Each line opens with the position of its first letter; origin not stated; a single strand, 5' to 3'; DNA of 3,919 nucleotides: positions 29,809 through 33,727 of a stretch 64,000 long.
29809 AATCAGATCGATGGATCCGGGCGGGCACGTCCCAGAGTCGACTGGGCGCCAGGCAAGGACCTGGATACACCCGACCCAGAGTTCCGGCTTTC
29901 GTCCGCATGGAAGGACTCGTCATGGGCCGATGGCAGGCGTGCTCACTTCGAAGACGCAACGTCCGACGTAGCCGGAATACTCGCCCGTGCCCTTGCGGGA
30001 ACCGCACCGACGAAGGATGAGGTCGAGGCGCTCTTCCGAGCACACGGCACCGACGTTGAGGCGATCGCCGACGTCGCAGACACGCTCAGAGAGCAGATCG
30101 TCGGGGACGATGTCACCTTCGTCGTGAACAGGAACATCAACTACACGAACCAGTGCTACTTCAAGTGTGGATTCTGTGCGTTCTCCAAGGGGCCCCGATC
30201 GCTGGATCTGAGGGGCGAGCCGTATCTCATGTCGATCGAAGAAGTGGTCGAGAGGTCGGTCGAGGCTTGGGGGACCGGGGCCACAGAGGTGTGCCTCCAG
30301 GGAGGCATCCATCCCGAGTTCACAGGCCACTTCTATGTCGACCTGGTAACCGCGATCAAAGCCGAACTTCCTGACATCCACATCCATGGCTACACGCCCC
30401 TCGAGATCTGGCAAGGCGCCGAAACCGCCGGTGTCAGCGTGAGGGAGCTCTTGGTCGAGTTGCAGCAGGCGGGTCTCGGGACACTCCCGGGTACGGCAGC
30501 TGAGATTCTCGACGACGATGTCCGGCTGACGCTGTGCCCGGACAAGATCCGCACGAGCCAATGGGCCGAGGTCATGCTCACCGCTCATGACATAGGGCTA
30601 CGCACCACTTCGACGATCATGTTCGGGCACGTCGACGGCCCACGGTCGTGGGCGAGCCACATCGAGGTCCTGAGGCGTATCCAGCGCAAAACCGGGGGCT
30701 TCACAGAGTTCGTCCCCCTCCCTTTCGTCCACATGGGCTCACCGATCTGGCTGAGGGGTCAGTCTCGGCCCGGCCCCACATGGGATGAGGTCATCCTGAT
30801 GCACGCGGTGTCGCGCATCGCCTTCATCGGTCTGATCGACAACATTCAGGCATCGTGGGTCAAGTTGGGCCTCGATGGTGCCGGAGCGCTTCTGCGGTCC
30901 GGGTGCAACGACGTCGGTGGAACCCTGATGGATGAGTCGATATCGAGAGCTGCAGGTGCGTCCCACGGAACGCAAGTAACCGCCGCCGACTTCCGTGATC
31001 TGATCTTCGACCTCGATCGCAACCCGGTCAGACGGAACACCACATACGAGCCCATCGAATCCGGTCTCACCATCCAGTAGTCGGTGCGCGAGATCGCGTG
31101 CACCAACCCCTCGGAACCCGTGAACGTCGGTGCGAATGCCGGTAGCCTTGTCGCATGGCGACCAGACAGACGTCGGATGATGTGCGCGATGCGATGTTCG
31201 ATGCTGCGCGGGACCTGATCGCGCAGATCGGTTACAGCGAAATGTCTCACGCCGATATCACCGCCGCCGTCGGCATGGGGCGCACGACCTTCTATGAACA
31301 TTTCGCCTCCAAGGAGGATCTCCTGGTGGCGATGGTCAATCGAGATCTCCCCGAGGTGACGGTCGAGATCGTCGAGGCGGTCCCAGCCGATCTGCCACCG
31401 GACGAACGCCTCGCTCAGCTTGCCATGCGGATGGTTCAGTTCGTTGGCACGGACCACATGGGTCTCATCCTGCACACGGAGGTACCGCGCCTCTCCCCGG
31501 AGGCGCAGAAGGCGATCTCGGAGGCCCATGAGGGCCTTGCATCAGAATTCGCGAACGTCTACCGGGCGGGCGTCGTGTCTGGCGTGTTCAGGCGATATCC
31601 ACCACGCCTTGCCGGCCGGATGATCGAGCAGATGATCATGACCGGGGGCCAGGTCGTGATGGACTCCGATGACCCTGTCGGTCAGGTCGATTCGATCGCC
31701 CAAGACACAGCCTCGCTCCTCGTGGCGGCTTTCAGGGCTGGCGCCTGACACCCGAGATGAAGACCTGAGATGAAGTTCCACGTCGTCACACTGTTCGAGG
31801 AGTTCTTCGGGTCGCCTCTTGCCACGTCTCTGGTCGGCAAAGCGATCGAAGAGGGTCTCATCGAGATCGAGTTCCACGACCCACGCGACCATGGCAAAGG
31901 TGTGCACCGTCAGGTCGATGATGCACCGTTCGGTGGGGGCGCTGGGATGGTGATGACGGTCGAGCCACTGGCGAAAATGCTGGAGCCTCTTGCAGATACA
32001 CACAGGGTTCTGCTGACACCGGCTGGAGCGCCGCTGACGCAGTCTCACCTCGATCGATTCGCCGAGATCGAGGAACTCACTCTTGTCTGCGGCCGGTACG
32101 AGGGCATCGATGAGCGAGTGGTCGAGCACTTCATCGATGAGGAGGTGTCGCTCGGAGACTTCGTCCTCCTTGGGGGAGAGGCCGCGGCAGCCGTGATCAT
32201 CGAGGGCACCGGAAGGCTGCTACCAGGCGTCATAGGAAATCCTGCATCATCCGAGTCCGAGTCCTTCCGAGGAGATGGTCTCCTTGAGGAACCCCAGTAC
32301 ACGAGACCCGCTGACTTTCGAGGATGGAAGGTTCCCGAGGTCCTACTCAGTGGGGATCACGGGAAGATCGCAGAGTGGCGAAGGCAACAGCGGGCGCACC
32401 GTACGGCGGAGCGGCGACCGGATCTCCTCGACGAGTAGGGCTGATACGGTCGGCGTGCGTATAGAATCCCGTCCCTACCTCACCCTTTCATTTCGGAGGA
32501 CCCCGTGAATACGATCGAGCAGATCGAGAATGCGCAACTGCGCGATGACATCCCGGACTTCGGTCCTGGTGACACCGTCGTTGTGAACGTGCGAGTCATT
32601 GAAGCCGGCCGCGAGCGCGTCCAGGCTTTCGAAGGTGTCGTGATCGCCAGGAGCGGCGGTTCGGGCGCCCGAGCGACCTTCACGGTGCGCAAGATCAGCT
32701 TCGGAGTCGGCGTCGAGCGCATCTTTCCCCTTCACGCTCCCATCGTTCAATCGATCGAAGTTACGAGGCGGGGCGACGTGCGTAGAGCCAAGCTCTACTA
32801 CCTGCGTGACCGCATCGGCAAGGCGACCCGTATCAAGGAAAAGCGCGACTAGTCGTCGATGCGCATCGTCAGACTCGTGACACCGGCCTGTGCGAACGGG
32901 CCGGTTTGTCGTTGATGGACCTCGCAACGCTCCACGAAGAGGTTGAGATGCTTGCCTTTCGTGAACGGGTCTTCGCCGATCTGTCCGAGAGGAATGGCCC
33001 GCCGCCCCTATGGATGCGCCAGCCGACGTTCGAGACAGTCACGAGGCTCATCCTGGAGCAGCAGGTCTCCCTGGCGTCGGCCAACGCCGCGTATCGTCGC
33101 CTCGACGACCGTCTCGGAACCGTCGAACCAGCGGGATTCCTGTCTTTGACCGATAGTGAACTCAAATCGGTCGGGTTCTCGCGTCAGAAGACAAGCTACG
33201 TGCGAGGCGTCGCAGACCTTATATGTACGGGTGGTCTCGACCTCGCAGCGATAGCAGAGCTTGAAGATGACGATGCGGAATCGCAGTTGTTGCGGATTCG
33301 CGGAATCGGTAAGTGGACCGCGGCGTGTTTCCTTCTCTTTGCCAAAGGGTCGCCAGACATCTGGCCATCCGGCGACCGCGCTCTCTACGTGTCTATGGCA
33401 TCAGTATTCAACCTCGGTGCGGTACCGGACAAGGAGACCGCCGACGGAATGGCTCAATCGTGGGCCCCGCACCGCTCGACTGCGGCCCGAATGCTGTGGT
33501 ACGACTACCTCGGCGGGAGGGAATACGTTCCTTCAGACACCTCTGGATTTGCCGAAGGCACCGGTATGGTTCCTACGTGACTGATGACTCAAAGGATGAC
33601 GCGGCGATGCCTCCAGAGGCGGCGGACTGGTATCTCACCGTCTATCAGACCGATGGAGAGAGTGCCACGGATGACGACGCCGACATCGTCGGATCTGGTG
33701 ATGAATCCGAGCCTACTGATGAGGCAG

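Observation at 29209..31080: CofH (FO synthase) carrying an unexplained ~230-aa N-terminal domain; FO-only module with an MFS transporter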

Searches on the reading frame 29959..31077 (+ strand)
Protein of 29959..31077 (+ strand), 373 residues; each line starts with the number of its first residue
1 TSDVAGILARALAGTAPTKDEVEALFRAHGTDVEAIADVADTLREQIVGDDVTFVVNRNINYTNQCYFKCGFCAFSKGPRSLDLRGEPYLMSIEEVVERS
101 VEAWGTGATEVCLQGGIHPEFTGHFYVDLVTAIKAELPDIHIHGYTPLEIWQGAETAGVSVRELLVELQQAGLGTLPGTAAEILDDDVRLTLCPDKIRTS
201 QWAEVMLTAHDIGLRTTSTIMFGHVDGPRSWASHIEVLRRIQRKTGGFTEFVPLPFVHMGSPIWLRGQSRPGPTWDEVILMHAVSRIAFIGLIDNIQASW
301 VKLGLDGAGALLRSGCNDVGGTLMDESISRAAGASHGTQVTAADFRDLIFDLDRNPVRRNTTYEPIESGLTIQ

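Call 63: search_dna_similar(query=window:29959-31077:+, collection=plasmids, mode=protein, max_rows=10, max_evalue=1e-30)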
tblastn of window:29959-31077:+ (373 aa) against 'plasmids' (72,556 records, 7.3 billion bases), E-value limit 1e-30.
Records with a match: 74; places in all: 84; records where one place covers at least 80% of the query: 73.
Best place of each record, by identity: 60-80% 1; <60% 73.
By first word of the organism name: Sinorhizobium 12; Rhodococcus 10; Leisingera 10; Sphingobium 10; Streptomyces 8; Natrinema 3; Paraburkholderia 2; Croceicoccus 2; Miltoncostaea 1; Aromatoleum 1; and 15 more.
By predicted mobility (MOB-suite, as given by PLSDB): non-mobilizable 50; conjugative 18; mobilizable 6.
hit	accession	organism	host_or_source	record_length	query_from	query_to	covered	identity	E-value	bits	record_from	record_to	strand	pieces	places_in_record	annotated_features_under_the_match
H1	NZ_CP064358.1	Miltoncostaea oceani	pure culture,marine sediment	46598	3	366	98%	68.1%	1e-171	537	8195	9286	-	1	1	cofH: 5-amino-6-(D-ribitylamino)uracil--L-tyrosine 4-hydroxyphenyl ...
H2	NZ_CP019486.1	Sinorhizobium meliloti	alfalfa,single cell,nitrogen fixing ...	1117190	4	363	97%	57.5%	1e-134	431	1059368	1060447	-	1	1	record has no annotation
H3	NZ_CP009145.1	Sinorhizobium meliloti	Medicago orbicularis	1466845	4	363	97%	57.5%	1e-134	431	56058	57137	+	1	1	none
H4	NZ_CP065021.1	Sinorhizobium meliloti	Medicago sativa subsp. varia (Martyn) ...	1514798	4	363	97%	57.5%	1e-134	431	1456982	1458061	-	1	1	none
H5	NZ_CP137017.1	Sinorhizobium fredii GR64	Phaseolus vulgaris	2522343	2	363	97%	57.2%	1e-134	431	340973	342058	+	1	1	record has no annotation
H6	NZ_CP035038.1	Sinorhizobium fredii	single cell,soil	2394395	2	363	97%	57.2%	1e-134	431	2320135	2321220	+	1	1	none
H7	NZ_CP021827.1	Sinorhizobium meliloti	Medicago truncatula,Single Cell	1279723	4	363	97%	57.2%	3e-134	429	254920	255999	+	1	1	record has no annotation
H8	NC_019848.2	Sinorhizobium meliloti GR4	-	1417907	4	363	97%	57.2%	4e-134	429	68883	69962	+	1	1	record has no annotation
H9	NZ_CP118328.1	Rhodococcus sp. DK17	pure culture,crude oil-contaminated soil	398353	4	363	97%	57.2%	5e-132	423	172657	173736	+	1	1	cofH: 5-amino-6-(D-ribitylamino)uracil--L-tyrosine 4-hydroxyphenyl ...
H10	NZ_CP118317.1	Rhodococcus sp. DK180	pure culture,crude oil-contaminated soil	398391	4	363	97%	57.2%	5e-132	423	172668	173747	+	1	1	cofH: 5-amino-6-(D-ribitylamino)uracil--L-tyrosine 4-hydroxyphenyl ...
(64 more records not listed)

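Call 64: get_annotated_region(hit=H1, flank=8000)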
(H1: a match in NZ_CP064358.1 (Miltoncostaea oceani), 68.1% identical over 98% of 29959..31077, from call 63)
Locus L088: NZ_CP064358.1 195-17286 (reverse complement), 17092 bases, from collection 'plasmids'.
description: Miltoncostaea oceani strain SCSIO 61214 plasmid unnamed2, complete sequence
organism: Miltoncostaea oceani (NCBI taxid 2843216)
taxonomy: Bacteria; Actinomycetota; Thermoleophilia; Miltoncostaeales; Miltoncostaeaceae; Miltoncostaea; Miltoncostaea oceani
host: -; source: pure culture,marine sediment; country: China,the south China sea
typing (MOB-suite, as given by PLSDB): non-mobilizable
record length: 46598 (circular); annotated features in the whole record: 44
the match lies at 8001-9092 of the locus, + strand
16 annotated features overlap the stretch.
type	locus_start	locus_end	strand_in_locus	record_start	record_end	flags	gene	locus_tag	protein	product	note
CDS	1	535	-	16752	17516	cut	-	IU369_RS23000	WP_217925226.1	glucose 1-dehydrogenase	-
CDS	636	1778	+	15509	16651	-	-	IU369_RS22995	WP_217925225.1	acyl-CoA dehydrogenase family protein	-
CDS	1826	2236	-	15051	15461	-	-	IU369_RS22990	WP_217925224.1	helix-turn-helix domain-containing protein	-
CDS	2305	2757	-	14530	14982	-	-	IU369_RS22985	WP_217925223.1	MaoC/PaaZ C-terminal domain-containing protein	-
CDS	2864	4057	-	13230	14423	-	-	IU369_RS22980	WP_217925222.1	aminotransferase class I/II-fold pyridoxal phosphate-dependent enzyme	GO:0009058 - biosynthetic process [Evidence IEA]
CDS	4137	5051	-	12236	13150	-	-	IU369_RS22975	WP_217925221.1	IclR family transcriptional regulator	GO:0006355 - regulation of DNA-templated transcription [Evidence IEA]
CDS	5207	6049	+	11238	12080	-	-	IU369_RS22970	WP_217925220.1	enoyl-CoA hydratase-related protein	-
CDS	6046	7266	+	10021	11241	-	cofG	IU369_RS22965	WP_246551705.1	7,8-didemethyl-8-hydroxy-5-deazariboflavin synthase CofG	-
CDS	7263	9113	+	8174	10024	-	cofH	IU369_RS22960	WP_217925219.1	5-amino-6-(D-ribitylamino)uracil--L-tyrosine 4-hydroxyphenyl transferase CofH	-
CDS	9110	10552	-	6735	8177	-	-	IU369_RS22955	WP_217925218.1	FAD-dependent oxidoreductase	-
CDS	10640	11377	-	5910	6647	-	cofE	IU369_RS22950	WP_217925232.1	coenzyme F420-0:L-glutamate ligase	-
CDS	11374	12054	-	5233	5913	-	cofC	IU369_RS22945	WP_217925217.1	2-phospho-L-lactate guanylyltransferase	-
CDS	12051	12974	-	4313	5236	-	cofD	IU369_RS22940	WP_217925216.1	2-phospho-L-lactate transferase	-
CDS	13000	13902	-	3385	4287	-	-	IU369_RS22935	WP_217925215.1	DMT family transporter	-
CDS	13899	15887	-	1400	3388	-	-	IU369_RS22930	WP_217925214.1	TRAP transporter large permease subunit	GO:0015740 - C4-dicarboxylate transport [Evidence IEA]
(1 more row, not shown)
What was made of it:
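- The same CofH form sits in a complete F420 cluster in M. oceani (call 64).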

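Call 65: get_annotated_region(hit=H9, flank=6000)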
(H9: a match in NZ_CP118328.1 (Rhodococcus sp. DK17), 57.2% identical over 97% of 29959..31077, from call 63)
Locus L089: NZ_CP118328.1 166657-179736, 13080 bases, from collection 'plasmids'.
description: Rhodococcus sp. DK17 plasmid pDK1, complete sequence
organism: Rhodococcus sp. DK17 (NCBI taxid 186196)
taxonomy: Bacteria; Actinomycetota; Actinomycetes; Mycobacteriales; Nocardiaceae; Rhodococcus; Rhodococcus sp. DK17
host: -; source: pure culture,crude oil-contaminated soil; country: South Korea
typing (MOB-suite, as given by PLSDB): non-mobilizable; replicon rep_cluster_313
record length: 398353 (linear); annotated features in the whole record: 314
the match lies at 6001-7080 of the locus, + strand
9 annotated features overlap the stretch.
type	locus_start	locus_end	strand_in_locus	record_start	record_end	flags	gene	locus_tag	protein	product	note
CDS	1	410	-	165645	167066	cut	-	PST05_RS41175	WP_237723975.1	aldehyde dehydrogenase family protein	-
CDS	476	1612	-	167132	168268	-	-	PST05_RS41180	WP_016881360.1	CaiB/BaiF CoA-transferase family protein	-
CDS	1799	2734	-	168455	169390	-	-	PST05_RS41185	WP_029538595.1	nucleoside hydrolase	-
CDS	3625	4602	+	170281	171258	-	-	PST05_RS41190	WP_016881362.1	ribose-phosphate pyrophosphokinase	GO:0006015 - 5-phosphoribose 1-diphosphate biosynthetic process [Evidence IEA]; GO:0009165 - nucleotide biosynthetic ...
CDS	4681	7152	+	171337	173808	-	cofH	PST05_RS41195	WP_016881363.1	5-amino-6-(D-ribitylamino)uracil--L-tyrosine 4-hydroxyphenyl transferase CofH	-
CDS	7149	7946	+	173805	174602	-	pgl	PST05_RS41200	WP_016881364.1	6-phosphogluconolactonase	GO:0006098 - pentose-phosphate shunt [Evidence IEA]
CDS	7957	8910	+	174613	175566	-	cofC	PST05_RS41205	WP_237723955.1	2-phospho-L-lactate guanylyltransferase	-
CDS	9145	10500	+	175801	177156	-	-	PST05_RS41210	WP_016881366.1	coenzyme F420-0:L-glutamate ligase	-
CDS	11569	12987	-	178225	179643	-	-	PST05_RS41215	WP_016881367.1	nicotinate phosphoribosyltransferase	GO:0009435 - NAD biosynthetic process [Evidence IEA]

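Call 69: find_homologous_proteins(query=L088:12051-12971:-, max_evalue=1e-20)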
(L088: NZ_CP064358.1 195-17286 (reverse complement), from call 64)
Query L088:12051-12971:- (306 aa): 7984 proteins with E <= 1e-20 among 8000 candidates; the best 120 are listed.
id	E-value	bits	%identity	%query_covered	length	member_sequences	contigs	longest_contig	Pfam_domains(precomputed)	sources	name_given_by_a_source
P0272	7.7e-191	651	100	100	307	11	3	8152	PF01933.24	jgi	jgi:LPPG:FO 2-phospho-L-lactate transferase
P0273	1.2e-188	644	99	100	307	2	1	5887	PF01933.24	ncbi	-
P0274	1.6e-188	643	98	100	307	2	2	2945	PF01933.24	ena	-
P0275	5.5e-182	622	96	100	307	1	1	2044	PF01933.24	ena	-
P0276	1.6e-180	617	95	100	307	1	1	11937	PF01933.24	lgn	-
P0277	1.5e-177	607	93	100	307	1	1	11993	PF01933.24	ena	-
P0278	1.2e-175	601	93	100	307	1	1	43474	PF01933.24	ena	-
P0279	4.3e-170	583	89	100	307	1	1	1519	PF01933.24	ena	-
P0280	3.5e-169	580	89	100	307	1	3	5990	PF01933.24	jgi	jgi:LPPG:FO 2-phospho-L-lactate transferase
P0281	4.9e-169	579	89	100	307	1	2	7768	PF01933.24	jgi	jgi:LPPG:FO 2-phospho-L-lactate transferase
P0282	7.9e-167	572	89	100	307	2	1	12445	PF01933.24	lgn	-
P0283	3.0e-166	570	87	100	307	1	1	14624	PF01933.24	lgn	-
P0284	7.4e-166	569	88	95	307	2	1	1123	PF01933.24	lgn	-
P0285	3.2e-165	567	89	97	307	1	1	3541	PF01933.24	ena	-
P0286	4.0e-164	563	87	100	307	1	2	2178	PF01933.24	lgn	-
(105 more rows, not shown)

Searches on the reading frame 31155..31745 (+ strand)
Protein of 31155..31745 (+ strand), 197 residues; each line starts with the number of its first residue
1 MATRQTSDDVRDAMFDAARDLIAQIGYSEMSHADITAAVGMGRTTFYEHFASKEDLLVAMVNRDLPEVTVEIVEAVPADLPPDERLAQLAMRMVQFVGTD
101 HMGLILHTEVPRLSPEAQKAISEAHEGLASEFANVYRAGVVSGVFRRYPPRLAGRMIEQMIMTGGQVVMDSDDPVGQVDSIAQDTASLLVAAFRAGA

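Call 3: search_protein_families(library=pfam, proteins=[window:31155-31745:+], max_evalue=1)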
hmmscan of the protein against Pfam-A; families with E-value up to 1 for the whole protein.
window:31155-31745:+ (197 aa): 6 families
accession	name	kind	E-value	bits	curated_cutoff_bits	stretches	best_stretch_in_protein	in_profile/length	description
PF00440.29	TetR_N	-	2.8e-13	49.8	24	1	16-60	3-47/47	Bacterial regulatory proteins, tetR family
PF17932.6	TetR_C_24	-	7.8e-09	36.2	26.4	1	80-161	2-84/114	Tetracyclin repressor-like, C-terminal domain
PF22181.1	TarS_linker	-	0.037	14.8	27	0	71-133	10-69/100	Glycosyl transferase TarS linker domain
PF17935.6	TetR_C_27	-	0.058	13.9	26.1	1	107-162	27-82/106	Tetracyclin repressor-like, C-terminal domain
PF13022.12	HTH_Tnp_1_2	-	0.1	13.1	27.9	1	18-63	15-58/122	Helix-turn-helix of insertion element transposase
PF14578.12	GTP_EFTU_D4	-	0.17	12.2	23.8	1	144-191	12-60/86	Elongation factor Tu domain 4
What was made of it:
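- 31155..31748 (+): TetR-family regulator, linked to trmD and not to cofH. PF00440 and PF17932 (call 3).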

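Call 4: search_protein_families(library=ncbifam, proteins=[window:31155-31745:+], max_evalue=1)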
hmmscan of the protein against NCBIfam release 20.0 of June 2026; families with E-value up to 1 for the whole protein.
window:31155-31745:+ (197 aa): 23 families
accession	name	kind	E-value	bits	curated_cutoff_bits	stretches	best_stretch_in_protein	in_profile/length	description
NF050111.1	TransRegSACE7040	equivalog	1.4e-10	41.4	250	1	11-123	3-116/186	SACE_7040 family transcriptional regulator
NF053878.1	FATransRegFadRBac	equivalog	2.2e-10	40.6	200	1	13-162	7-154/190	fatty acid metabolism transcriptional regulator FadR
NF053731.1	TransRegFasRMycb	equivalog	3.9e-09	36.6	330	1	3-127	5-130/199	HTH-type transcriptional activator FasR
NF041196.1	ScbR_bind_reg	equivalog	1.9e-08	34.7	150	1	11-102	8-99/191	ScbR family autoregulator-binding transcription factor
TIGR03968.1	mycofact_TetR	equivalog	9.5e-08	31.9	224.9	1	9-97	9-96/190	mycofactocin system transcriptional regulator MftR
NF007949.0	PRK10668.1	equivalog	8.2e-07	28.7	271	1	3-62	5-64/216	multidrug efflux transporter transcriptional repressor AcrR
TIGR02366.1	DHAK_reg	equivalog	1.2e-06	28.6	129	1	17-69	11-63/176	dihydroxyacetone kinase transcriptional activator DhaS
NF051852.1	efflux_TF_MtrR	exception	5.8e-06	26.2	280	1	4-76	5-77/205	multidrug efflux system transcriptional repressor MtrR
NF040929.1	quorum_TF_HapR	equivalog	7.5e-05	22.5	350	1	4-102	10-108/200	LuxR/HapR/OpaR family quorum-sensing transcriptional regulator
NF053516.1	TranRepPrsAVib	equivalog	7.6e-05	22.6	300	1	8-72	5-69/208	TetR family transcriptional repressor PsrA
NF058643.1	TranRegCurRPseudo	equivalog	7.9e-05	22.4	300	1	4-62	2-60/193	TetR family transcriptional repressor CurR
NF007430.0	PRK09975.1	equivalog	0.00013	21.1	274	1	3-67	5-69/220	acrEF/envCD operon transcriptional regulator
NF008402.0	PRK11202.1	equivalog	0.00036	20.3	151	1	7-62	9-65/211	HTH-type transcriptional repressor FabR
TIGR03384.1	betaine_BetI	equivalog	0.00039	20.2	201.3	1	10-88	9-87/189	choline-binding transcriptional repressor BetI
TIGR03613.1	RutR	equivalog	0.0006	19.7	368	1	8-84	7-82/202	pyrimidine utilization regulatory protein R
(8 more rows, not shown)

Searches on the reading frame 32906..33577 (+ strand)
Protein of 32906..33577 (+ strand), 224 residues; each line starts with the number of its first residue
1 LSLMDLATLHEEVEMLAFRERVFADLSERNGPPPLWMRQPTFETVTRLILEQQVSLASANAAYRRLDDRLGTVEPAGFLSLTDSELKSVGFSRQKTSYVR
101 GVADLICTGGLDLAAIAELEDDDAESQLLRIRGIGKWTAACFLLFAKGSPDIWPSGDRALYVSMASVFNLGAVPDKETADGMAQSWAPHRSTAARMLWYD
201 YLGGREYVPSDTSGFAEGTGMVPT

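Call 32: search_protein_families(library=pfam, proteins=[window:32906-33577:+], max_evalue=0.001)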
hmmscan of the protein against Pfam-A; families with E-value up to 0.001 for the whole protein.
window:32906-33577:+ (224 aa): 1 family
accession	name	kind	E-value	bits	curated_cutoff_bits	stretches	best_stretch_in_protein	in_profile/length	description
PF00730.31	HhH-GPD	-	8.2e-10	39.4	26.2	1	47-179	2-98/108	HhH-GPD superfamily base excision DNA repair protein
